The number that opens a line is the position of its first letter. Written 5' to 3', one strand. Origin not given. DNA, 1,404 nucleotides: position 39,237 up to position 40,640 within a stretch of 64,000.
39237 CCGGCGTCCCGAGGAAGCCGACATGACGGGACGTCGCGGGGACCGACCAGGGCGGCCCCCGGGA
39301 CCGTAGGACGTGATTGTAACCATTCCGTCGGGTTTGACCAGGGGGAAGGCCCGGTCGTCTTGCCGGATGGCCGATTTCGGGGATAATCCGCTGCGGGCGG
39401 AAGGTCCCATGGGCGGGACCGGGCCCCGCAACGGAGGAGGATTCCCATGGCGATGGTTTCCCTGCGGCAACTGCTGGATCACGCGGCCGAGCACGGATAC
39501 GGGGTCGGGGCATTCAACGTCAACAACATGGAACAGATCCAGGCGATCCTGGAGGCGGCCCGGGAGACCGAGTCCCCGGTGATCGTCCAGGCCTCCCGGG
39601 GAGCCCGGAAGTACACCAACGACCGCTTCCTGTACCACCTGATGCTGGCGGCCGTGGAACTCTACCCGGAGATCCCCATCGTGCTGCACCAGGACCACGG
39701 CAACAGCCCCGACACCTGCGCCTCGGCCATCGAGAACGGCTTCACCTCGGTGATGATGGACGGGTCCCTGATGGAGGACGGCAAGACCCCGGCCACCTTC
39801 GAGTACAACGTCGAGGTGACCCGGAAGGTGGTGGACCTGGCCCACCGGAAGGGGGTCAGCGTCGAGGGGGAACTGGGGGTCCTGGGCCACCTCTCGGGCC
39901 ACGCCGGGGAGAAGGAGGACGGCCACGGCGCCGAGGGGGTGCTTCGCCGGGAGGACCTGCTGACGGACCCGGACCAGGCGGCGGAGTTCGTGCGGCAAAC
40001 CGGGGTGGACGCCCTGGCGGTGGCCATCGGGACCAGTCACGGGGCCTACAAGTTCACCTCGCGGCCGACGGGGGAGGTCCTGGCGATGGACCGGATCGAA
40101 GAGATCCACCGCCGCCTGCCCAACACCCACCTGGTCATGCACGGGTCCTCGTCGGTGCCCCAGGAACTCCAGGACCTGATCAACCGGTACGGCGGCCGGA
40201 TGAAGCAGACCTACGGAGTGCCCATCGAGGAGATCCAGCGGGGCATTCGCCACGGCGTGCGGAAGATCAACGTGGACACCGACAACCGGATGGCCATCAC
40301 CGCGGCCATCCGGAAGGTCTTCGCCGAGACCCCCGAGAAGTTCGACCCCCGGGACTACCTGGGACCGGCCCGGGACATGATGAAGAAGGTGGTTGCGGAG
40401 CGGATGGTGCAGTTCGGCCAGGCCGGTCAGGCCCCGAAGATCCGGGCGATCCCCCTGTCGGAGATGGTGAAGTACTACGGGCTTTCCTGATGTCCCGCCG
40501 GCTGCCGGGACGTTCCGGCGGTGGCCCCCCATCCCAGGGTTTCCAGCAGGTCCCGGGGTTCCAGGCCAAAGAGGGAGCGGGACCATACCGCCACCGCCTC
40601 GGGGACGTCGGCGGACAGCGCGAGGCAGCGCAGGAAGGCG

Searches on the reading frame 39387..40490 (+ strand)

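Call 48: search_protein_families(library=pfam, proteins=[window:39387-40490:+], max_evalue=0.0001)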
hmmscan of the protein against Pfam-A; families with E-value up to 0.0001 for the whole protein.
window:39387-40490:+ (367 aa): 1 family
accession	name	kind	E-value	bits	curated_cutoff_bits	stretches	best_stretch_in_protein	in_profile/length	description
PF01116.26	F_bP_aldolase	-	1.7e-96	323.5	25.5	1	24-348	1-277/277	Fructose-bisphosphate aldolase class-II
